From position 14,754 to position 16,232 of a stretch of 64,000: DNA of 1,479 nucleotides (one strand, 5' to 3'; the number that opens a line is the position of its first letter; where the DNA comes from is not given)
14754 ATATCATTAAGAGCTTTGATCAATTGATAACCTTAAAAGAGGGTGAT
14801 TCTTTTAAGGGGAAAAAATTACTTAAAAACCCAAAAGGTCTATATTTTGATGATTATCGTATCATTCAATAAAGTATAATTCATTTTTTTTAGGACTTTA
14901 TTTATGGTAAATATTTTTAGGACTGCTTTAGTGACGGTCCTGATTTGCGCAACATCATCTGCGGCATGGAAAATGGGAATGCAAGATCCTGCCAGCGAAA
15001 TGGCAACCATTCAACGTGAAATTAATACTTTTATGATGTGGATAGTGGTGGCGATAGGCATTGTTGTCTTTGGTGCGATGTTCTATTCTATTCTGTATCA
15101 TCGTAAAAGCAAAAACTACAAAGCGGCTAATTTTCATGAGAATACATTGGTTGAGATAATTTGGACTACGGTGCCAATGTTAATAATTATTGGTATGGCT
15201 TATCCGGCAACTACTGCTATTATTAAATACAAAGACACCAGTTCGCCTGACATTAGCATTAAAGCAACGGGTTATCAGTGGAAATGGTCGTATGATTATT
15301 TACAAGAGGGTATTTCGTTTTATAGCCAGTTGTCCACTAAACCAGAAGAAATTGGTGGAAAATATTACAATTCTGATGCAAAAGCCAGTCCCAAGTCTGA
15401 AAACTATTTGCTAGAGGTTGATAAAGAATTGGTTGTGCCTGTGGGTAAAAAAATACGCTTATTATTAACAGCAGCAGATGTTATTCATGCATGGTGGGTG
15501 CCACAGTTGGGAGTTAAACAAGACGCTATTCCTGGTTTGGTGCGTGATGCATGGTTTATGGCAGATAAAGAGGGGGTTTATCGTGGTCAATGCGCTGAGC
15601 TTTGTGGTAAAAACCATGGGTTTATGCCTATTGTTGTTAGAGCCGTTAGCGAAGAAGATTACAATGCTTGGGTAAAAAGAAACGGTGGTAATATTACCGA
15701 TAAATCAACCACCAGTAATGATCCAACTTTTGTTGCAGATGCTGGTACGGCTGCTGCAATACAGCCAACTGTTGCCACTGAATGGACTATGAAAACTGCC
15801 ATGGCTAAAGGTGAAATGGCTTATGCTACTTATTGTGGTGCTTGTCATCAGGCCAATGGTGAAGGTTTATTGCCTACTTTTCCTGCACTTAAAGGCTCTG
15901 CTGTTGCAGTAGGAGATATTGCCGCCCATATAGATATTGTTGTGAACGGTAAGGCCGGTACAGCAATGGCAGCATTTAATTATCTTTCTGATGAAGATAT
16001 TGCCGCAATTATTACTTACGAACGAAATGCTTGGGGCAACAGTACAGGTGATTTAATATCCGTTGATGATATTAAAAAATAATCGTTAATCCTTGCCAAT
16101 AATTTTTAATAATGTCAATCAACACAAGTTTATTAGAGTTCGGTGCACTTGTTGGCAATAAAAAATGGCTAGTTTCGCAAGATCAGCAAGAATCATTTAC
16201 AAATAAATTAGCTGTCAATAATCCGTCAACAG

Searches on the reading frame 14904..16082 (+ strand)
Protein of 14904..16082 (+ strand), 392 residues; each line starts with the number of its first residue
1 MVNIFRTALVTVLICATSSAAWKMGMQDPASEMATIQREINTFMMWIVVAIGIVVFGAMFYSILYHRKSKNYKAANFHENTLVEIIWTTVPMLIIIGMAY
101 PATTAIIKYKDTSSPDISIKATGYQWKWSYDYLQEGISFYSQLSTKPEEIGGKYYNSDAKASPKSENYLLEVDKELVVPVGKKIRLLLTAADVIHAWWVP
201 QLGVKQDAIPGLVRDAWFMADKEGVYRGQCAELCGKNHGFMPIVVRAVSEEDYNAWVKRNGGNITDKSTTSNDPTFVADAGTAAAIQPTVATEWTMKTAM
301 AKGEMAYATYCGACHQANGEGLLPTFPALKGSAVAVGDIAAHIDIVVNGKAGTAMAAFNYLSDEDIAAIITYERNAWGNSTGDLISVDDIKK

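Call 14: search_protein_families(library=pfam, proteins=[window:14904-16082:+], max_evalue=0.1)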
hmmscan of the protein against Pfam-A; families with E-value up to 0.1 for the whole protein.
window:14904-16082:+ (392 aa): 5 families
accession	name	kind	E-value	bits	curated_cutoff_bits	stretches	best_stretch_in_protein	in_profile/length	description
PF00116.26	COX2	-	1.5e-37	128.6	22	1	118-248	2-120/120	Cytochrome C oxidase subunit II, periplasmic domain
PF02790.20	COX2_TM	-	1.1e-15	58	22.8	1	20-101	2-84/88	Cytochrome C oxidase subunit II, transmembrane domain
PF13442.11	Cytochrome_CBB3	-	1.2e-10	42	27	1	299-372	2-67/68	Cytochrome C oxidase, cbb3-type, subunit III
PF00034.26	Cytochrom_C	-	7.9e-08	34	21.3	1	301-372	2-85/90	Cytochrome c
PF04893.22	Yip1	-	0.019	15.3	28.6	1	9-101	28-118/173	Yip1 domain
